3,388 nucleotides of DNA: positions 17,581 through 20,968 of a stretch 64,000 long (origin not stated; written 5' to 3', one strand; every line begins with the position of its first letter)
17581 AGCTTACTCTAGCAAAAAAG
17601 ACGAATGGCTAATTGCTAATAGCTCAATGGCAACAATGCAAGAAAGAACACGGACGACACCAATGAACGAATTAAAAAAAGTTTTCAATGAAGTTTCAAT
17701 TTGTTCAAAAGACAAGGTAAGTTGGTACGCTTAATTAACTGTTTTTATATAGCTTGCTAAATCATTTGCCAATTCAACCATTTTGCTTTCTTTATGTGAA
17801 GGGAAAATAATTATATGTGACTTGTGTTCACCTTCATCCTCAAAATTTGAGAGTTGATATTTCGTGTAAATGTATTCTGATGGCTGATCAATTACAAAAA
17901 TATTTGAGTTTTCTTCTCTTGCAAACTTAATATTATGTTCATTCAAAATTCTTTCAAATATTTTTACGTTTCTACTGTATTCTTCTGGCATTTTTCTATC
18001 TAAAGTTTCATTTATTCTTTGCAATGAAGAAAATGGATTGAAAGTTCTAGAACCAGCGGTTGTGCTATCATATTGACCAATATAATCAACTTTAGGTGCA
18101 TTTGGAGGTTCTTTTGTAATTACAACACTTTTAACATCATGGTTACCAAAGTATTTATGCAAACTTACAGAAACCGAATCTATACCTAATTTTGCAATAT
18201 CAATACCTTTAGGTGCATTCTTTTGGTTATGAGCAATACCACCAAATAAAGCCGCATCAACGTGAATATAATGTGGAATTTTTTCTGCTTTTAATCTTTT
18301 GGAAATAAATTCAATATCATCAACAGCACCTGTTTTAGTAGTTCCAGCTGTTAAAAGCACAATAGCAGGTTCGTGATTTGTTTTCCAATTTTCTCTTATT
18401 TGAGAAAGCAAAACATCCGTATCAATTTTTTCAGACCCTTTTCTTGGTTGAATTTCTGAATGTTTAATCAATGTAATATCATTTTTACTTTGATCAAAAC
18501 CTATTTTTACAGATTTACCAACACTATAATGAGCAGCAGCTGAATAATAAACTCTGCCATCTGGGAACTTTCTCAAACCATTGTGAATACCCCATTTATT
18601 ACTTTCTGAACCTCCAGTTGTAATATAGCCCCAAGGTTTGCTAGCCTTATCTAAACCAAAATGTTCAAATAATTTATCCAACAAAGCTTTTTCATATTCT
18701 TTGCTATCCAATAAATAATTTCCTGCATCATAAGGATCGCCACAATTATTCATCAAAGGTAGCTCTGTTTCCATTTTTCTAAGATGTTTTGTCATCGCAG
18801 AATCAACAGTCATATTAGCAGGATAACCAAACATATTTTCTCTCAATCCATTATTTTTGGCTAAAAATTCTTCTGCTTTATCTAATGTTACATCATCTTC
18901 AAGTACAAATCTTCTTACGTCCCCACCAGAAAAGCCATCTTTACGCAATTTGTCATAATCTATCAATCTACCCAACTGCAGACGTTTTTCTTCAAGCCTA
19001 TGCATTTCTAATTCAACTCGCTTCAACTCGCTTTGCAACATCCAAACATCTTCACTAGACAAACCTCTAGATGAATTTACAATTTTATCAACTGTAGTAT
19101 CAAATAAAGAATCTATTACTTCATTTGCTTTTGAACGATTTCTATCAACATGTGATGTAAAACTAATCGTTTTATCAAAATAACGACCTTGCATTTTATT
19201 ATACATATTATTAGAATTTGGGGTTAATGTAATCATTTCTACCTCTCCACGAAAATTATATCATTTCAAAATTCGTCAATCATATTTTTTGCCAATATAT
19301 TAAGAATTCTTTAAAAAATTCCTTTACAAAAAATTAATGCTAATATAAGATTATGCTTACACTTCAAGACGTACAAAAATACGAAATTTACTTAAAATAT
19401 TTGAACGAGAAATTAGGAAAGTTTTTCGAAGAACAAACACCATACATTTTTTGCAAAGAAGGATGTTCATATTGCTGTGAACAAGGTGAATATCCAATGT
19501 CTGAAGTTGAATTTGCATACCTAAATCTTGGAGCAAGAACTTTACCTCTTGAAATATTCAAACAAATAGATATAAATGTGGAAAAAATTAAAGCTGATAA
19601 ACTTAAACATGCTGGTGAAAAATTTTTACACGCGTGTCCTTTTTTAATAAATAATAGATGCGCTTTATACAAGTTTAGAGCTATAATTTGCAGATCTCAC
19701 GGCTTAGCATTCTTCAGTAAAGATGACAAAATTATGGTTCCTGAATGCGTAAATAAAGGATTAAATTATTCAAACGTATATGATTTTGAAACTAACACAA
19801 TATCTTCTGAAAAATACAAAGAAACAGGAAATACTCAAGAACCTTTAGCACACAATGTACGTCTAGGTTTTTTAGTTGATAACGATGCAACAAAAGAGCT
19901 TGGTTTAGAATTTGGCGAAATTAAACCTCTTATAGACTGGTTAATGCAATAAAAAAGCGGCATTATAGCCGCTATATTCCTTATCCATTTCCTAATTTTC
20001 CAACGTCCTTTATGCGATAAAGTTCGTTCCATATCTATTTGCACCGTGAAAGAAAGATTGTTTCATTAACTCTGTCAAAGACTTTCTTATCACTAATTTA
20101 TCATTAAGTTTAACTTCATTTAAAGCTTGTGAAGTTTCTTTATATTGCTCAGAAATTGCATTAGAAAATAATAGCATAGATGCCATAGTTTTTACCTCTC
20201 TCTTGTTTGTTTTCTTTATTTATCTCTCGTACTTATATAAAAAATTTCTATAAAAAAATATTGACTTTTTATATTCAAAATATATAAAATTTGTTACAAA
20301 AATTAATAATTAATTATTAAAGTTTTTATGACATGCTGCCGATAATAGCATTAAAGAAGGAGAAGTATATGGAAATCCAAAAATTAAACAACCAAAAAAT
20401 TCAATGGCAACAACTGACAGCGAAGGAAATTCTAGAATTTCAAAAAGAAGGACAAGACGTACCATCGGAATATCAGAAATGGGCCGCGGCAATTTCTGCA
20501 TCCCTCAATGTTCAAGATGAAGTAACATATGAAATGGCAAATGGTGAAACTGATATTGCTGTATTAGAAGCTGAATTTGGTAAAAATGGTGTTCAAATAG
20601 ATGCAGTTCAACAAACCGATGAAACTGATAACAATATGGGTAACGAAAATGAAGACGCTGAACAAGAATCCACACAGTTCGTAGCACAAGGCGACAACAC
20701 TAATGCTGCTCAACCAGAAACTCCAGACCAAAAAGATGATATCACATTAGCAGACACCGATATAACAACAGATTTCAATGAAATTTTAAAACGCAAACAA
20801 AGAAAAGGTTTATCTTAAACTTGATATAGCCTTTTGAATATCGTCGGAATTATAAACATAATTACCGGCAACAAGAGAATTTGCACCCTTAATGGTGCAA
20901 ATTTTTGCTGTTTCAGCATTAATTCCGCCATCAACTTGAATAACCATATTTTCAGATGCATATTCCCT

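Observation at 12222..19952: Accessory-looking island of divergent modifying-enzyme folds directly upstream of, and co-directional with, the T1SS operon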

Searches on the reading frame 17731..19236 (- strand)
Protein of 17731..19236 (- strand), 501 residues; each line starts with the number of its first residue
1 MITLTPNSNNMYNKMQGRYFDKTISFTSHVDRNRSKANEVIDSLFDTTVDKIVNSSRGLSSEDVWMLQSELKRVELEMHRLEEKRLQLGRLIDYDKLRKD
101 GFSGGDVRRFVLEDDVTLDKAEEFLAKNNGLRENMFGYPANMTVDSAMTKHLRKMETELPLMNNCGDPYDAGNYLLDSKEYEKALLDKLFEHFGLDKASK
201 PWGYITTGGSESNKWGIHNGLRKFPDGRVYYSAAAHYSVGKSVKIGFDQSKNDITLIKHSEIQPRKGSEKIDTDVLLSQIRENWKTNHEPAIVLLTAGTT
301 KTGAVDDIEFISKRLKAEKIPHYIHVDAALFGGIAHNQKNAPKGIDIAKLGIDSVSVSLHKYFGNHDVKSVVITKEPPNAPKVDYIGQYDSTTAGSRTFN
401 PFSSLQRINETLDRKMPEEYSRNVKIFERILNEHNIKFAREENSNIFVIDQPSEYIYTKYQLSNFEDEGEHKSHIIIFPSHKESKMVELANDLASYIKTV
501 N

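Call 4: search_protein_families(library=pfam, proteins=[window:17731-19236:-], max_evalue=1)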
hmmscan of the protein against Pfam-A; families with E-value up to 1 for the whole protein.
window:17731-19236:- (501 aa): 2 families
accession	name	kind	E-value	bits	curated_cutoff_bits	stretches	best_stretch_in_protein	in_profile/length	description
PF00282.25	Pyridoxal_deC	-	4.1e-08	32.8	27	1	257-377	167-282/375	Pyridoxal-dependent decarboxylase conserved domain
PF00266.25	Aminotran_5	-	1.8e-05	24.3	21.5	1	283-369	133-209/371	Aminotransferase class-V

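Call 5: search_protein_families(library=ncbifam, proteins=[window:17731-19236:-], max_evalue=1)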
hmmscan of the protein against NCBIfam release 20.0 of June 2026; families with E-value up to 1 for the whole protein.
window:17731-19236:- (501 aa): 12 families
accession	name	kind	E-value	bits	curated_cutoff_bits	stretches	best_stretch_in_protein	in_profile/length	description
NF002748.0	PRK02769.1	equivalog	6.6e-64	216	305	1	119-499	9-374/382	histidine decarboxylase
TIGR03812.1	tyr_de_CO2_Arch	equivalog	3.1e-12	46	299.4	1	178-362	57-228/375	tyrosine decarboxylase MfnA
NF052646.1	DABADecarRhbB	equivalog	2.4e-10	39.6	900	1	201-362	156-310/491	L-2,4-diaminobutyrate decarboxylase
TIGR03799.1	NOD_PanD_pyr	equivalog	5.2e-10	38.3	606.1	1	226-389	209-361/522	pyridoxal-dependent aspartate 1-decarboxylase PanP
NF002806.0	PRK02948.1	subfamily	7.7e-08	31.7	304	1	204-379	64-218/381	IscS subfamily cysteine desulfurase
TIGR03235.1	DNA_S_dndA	equivalog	0.00018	20.9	480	1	272-378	127-217/353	cysteine desulfurase DndA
TIGR03402.1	FeS_nifS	equivalog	0.0012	17.7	530.75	1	204-431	63-268/379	cysteine desulfurase NifS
TIGR03811.1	tyr_de_CO2_Ent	equivalog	0.0023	16.4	905.3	1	269-335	258-326/608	tyrosine decarboxylase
NF010611.0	PRK14012.1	equivalog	0.0033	16.4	548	1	292-427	149-276/406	IscS subfamily cysteine desulfurase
TIGR02006.1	IscS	equivalog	0.0046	16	643.2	1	291-378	144-221/402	IscS subfamily cysteine desulfurase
TIGR01788.1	Glu-decarb-GAD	equivalog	0.0052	15.5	380.4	1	265-362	168-262/431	glutamate decarboxylase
NF007220.0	PRK09639.1-5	equivalog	0.019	14.7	260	1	10-93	3-84/181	RNA polymerase sigma factor SigX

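Call 9: search_solved_structures(query=window:17731-19236:-, max_evalue=0.001, show_alignments=1)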
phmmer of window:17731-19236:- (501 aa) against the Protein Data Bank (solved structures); distinct sequences matched with E-value up to 0.001: 19.
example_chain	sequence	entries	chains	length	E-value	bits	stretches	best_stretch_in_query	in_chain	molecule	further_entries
7erv_A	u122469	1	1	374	5.9e-37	131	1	135-488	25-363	Histidine decarboxylase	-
7eru_A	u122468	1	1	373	2.8e-36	128.8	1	135-488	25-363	Histidine decarboxylase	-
8jik_A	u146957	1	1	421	2.5e-31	112.5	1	136-494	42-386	Serine decarboxylase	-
8jij_A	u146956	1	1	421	2.5e-31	112.5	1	136-494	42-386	Serine decarboxylase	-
8jg7_A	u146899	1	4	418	5.1e-30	108.1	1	133-494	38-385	Serine decarboxylase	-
7cif_A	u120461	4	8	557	7.7e-09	38.3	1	117-229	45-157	L-methionine decarboxylase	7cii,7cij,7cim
7cig_A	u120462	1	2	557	7.7e-09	38.3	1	117-229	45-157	L-methionine decarboxylase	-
3f9t_A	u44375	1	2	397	7e-07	31.8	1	161-450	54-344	L-tyrosine decarboxylase MfnA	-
6jy1_A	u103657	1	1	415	7.4e-07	31.7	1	161-450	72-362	L-tyrosine/L-aspartate decarboxylase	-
6m4y_A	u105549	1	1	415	7.5e-07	31.7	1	161-450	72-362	L-tyrosine/L-aspartate decarboxylase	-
6ldr_A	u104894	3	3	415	3.5e-06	29.5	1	161-450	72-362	L-tyrosine/L-aspartate decarboxylase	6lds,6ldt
5o5c_A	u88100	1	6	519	2.9e-05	26.5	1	226-364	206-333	Putative decarboxylase involved in desferrioxamine biosynthesis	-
6jrl_A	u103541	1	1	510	3.5e-05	26.2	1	273-363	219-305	3,4-dihydroxyphenylacetaldehyde synthase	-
2qma_A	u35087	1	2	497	3.6e-05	26.2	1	288-364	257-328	Diaminobutyrate-pyruvate transaminase and L-2,4-diaminobutyrate decarboxylase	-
2okj_A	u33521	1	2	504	5.3e-05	25.6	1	220-376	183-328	Glutamate decarboxylase 1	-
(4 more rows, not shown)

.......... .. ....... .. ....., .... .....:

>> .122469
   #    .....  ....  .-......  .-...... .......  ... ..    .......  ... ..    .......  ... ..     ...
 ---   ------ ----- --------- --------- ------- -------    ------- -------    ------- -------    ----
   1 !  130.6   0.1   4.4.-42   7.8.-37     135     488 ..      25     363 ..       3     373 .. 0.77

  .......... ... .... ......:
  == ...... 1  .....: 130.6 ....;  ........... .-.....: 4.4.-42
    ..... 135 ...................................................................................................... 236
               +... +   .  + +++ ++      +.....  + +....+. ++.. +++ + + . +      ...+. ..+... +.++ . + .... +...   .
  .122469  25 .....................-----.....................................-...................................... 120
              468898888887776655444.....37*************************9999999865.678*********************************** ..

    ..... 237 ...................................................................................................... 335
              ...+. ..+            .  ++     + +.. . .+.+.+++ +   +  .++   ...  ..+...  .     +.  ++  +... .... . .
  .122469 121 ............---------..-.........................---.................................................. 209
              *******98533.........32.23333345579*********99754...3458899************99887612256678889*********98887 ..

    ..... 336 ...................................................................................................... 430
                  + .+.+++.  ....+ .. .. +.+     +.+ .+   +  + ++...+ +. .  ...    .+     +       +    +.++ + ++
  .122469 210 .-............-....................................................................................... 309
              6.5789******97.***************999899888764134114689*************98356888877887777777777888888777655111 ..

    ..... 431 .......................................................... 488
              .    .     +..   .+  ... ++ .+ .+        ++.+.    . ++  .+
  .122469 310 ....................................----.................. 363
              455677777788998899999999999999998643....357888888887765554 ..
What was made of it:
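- On Group II PLP-dependent decarboxylase (g6): PDB 7erv at 5.9e-37 (call 9).
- Checked: g6: PF00282 above cut-off, NF002748 at 6.6e-64, PDB histidine and serine decarboxylases at 1e-37 to 1e-30, plus a ~115-aa N-terminal extension (calls 4, 5, 9).
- g6 is a real group II PLP decarboxylase close to histidine and serine decarboxylases (calls 5, 9).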

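Call 77: search_protein_families(library=padloc, proteins=[window:17731-19236:-], max_evalue=0.01)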
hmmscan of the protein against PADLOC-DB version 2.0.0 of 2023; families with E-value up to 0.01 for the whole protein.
window:17731-19236:- (501 aa): 2 families
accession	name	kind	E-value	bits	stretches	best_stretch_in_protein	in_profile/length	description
PDLC02759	SspA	-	1.4e-05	22.6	1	206-419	64-258/374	SspA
PDLC02657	DndA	-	2.4e-05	21.8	1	206-423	66-264/372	DndA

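Call 78: search_protein_families(library=phrogs, proteins=[window:17731-19236:-], max_evalue=0.01)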
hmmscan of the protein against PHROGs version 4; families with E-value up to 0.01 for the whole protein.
window:17731-19236:- (501 aa): 0 families

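Call 80: list_cluster_members(proteins=[P0032, P0001, P0012, window:17731-19236:-, window:12222-13424:-, window:15801-17063:-])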
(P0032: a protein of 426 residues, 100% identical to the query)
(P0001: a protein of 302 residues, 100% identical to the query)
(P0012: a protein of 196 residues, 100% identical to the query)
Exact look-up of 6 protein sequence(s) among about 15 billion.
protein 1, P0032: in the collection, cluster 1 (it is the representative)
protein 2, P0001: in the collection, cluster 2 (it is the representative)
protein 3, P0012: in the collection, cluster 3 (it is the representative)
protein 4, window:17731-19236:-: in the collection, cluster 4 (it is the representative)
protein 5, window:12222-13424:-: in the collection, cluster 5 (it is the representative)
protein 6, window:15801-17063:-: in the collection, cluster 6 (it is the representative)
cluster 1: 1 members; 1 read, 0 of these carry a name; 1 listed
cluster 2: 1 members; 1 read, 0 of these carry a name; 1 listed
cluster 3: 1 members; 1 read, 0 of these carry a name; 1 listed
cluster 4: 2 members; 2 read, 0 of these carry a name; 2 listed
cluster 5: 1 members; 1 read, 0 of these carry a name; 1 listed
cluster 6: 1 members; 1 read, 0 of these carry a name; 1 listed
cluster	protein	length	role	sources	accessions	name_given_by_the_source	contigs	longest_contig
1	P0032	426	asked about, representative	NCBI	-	-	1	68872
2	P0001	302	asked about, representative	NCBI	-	-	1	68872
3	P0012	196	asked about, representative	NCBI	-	-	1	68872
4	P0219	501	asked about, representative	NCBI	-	-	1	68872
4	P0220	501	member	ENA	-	-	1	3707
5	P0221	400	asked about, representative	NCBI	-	-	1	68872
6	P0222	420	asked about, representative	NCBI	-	-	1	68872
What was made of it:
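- Checked: Refined starts agree with the public gene calls (call 80):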

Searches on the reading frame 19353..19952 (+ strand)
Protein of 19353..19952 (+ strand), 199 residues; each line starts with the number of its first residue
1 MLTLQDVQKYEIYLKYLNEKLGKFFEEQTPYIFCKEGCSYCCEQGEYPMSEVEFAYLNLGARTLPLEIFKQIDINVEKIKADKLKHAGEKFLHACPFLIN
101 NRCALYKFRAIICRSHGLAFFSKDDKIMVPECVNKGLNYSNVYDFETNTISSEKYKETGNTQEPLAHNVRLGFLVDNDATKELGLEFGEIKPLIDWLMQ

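Call 4: search_protein_families(library=pfam, proteins=[window:19353-19952:+], max_evalue=1)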
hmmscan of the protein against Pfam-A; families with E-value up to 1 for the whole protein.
window:19353-19952:+ (199 aa): 1 family
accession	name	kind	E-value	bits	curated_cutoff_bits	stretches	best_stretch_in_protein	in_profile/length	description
PF03692.20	CxxCxxCC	-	8.7e-05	23.6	23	1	34-118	2-71/85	Putative zinc- or iron-chelating domain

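Call 5: search_protein_families(library=ncbifam, proteins=[window:19353-19952:+], max_evalue=1)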
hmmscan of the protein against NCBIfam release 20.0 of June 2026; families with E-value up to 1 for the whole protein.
window:19353-19952:+ (199 aa): 3 families
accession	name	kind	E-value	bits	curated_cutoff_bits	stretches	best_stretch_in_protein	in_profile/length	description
NF040979.1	Ve_Ilp_Nterm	equivalog_domain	0.026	12.9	1125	1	81-173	323-405/550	inverse autotransporter adhesin Ilp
NF047484.1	LA1326_LA4305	subfamily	0.12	12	100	0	94-135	4-45/205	LA_1326/LA_4305 family lipoprotein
NF001646.0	PRK00420.1-3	equivalog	0.41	10.9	117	1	112-160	22-68/117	hypothetical protein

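Call 76: search_protein_families(library=ncbifam, proteins=[window:19353-19952:+], max_evalue=0.001)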
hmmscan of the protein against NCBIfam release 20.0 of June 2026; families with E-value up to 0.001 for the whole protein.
window:19353-19952:+ (199 aa): 0 families

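Call 77: search_protein_families(library=padloc, proteins=[window:19353-19952:+], max_evalue=0.01)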
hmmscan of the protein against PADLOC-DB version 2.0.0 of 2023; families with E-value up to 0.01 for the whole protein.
window:19353-19952:+ (199 aa): 0 families

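Call 78: search_protein_families(library=phrogs, proteins=[window:19353-19952:+], max_evalue=0.01)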
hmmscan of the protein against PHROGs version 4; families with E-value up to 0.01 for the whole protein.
window:19353-19952:+ (199 aa): 1 family
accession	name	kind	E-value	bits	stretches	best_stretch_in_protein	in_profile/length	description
phrog_5744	-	unknown function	0.0027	18.6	1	14-85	46-114/134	-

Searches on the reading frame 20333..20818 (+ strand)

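Call 4: search_protein_families(library=pfam, proteins=[window:20333-20818:+], max_evalue=1)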
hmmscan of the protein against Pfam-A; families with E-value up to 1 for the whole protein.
window:20333-20818:+ (161 aa): 0 families

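Call 5: search_protein_families(library=ncbifam, proteins=[window:20333-20818:+], max_evalue=1)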
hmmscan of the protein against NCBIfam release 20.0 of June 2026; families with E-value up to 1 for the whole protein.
window:20333-20818:+ (161 aa): 0 families

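Call 77: search_protein_families(library=padloc, proteins=[window:20333-20818:+], max_evalue=0.01)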
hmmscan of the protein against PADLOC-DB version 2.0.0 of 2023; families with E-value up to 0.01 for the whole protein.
window:20333-20818:+ (161 aa): 0 families

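Call 78: search_protein_families(library=phrogs, proteins=[window:20333-20818:+], max_evalue=0.01)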
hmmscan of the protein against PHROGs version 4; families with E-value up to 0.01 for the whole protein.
window:20333-20818:+ (161 aa): 1 family
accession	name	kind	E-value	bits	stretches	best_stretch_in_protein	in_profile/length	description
phrog_31941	-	unknown function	0.007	17.3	0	72-118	19-67/98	-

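Call 86: search_protein_families(library=pfam, proteins=[window:20333-20818:+], max_evalue=0.001)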
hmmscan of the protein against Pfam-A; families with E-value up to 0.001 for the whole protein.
window:20333-20818:+ (161 aa): 0 families
